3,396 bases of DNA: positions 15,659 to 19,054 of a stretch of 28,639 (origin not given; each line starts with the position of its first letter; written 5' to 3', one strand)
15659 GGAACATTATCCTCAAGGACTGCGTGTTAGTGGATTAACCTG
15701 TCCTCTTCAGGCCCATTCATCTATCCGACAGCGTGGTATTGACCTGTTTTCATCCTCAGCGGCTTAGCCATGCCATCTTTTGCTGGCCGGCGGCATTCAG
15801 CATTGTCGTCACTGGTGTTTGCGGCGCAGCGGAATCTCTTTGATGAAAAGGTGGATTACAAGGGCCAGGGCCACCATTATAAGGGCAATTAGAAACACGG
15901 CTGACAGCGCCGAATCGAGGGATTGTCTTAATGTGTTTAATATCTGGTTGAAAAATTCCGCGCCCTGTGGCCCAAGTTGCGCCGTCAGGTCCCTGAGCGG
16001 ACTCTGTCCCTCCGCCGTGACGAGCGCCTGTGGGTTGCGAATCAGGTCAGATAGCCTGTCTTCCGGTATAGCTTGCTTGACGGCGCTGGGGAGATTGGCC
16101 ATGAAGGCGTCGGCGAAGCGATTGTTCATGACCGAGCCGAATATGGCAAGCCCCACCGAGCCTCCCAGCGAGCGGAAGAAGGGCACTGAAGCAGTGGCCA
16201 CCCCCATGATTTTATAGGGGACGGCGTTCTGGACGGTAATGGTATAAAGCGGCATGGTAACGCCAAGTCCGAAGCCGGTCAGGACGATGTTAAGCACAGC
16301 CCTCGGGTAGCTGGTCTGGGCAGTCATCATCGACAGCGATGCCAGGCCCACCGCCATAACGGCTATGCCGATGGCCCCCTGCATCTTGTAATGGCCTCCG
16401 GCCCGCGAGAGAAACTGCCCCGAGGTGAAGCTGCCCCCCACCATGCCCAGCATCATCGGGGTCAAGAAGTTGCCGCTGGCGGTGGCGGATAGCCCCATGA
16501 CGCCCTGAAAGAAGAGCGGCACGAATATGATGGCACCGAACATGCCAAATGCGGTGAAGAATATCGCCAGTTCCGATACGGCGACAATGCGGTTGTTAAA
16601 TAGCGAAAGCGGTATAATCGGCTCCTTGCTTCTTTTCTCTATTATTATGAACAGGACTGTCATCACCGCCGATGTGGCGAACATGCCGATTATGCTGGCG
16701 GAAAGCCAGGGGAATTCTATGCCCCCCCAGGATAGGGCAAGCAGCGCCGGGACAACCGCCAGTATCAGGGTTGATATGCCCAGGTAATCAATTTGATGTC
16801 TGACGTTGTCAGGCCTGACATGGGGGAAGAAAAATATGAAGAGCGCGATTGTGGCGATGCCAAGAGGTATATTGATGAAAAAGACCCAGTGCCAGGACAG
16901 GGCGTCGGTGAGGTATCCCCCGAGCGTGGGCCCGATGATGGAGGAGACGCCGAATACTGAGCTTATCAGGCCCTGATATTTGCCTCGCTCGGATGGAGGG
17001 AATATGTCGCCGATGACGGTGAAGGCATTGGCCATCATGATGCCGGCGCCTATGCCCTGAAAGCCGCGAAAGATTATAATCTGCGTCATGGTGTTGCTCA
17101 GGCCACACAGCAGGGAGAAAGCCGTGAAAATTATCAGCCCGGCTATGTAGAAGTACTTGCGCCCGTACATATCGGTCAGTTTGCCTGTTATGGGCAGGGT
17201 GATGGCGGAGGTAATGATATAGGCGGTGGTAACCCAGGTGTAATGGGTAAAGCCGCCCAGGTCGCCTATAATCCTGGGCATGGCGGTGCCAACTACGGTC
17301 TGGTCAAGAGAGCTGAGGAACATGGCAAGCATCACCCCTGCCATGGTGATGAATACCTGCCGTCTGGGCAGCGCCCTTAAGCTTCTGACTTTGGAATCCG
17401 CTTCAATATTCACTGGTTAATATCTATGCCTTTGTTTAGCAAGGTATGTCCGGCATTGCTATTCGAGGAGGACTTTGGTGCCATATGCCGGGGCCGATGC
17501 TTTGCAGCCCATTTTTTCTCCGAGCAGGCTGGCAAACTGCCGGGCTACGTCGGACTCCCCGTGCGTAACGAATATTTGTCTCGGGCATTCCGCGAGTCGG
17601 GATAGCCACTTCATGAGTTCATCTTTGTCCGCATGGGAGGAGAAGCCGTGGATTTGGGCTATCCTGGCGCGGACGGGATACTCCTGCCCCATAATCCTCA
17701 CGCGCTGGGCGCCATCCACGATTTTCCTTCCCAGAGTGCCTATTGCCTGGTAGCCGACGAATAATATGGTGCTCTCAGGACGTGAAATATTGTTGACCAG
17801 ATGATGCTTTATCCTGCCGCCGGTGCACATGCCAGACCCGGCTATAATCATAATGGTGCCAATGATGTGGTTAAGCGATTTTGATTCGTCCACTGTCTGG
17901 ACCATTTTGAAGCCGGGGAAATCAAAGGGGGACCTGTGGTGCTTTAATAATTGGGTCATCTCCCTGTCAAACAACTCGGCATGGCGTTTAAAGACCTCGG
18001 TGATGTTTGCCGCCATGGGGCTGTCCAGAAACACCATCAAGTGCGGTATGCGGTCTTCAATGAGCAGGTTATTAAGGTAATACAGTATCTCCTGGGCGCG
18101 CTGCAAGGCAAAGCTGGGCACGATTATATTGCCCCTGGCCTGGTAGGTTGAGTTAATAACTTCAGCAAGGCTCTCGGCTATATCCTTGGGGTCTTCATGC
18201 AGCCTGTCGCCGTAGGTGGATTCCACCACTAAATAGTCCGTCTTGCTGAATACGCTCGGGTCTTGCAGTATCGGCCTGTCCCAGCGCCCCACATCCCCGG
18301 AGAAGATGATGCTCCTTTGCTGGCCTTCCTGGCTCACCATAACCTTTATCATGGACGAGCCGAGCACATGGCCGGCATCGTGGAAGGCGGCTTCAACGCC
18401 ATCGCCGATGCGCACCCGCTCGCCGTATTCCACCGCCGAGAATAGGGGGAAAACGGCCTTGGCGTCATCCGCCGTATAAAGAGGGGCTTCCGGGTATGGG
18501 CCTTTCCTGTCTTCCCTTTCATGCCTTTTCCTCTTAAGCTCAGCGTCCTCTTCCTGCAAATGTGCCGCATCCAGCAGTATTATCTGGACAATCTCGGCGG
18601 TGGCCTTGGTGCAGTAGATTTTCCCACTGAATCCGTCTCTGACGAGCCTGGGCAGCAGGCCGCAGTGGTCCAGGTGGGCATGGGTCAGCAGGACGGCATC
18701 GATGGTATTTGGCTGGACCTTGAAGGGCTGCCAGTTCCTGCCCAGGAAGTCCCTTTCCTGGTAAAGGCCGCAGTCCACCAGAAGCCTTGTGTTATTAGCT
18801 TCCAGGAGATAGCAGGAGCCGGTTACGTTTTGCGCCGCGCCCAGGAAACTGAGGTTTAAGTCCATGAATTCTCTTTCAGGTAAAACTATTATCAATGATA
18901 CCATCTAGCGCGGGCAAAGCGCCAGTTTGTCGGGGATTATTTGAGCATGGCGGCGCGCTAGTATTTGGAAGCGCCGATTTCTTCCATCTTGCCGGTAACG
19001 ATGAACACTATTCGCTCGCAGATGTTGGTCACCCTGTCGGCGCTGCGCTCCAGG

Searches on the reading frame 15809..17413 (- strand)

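Call 18: search_protein_families(library=pfam, proteins=[window:15809-17413:-], max_evalue=0.0001)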
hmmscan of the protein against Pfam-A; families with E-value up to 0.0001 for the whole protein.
window:15809-17413:- (534 aa): 3 families
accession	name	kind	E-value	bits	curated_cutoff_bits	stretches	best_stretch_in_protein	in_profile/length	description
PF07690.21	MFS_1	-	1.9e-54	185.4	33.4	2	27-204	1-180/347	Major Facilitator Superfamily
PF06609.19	TRI12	-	3.2e-22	79.2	23.2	1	27-459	49-496/599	Fungal trichothecene efflux pump (TRI12)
PF00083.30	Sugar_tr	-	4.1e-13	49.5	22.3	1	58-194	48-190/452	Sugar (and other) transporter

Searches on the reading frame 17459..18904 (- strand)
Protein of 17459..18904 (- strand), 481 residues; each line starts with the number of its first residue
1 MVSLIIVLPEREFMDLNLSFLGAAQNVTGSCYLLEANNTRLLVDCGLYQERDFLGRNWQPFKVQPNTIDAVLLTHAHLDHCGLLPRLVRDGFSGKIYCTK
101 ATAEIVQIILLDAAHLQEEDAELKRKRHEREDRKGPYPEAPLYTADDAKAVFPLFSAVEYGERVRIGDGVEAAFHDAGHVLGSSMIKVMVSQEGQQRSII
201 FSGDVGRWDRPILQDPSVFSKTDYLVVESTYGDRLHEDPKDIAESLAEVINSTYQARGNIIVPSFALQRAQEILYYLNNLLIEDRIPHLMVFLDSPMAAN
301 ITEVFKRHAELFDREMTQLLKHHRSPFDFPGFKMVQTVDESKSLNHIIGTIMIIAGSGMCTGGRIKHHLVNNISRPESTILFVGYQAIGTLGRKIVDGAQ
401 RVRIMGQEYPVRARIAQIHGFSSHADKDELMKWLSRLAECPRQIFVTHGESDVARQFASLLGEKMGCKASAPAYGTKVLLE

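Call 18: search_protein_families(library=pfam, proteins=[window:17459-18904:-], max_evalue=0.0001)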
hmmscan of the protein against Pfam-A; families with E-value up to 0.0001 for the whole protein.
window:17459-18904:- (481 aa): 6 families
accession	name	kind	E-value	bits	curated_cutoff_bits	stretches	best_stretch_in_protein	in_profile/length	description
PF10996.14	Beta-Casp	-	4.5e-38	130.9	27.7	1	270-395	1-120/120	Beta-Casp domain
PF07521.17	RMMBL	-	4.2e-17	62.3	21.6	1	409-472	2-63/63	Zn-dependent metallo-hydrolase RNA specificity domain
PF00753.33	Lactamase_B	-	6.7e-15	56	22.7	1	28-206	5-151/196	Metallo-beta-lactamase superfamily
PF16661.11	Lactamase_B_6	-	6.2e-13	49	27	1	33-193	1-154/193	Metallo-beta-lactamase superfamily domain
PF12706.13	Lactamase_B_2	-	8.4e-13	48.8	27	1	39-233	1-169/200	Beta-lactamase superfamily domain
PF13483.12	Lactamase_B_3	-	9e-05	22.9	24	0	28-82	6-51/160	Beta-lactamase superfamily domain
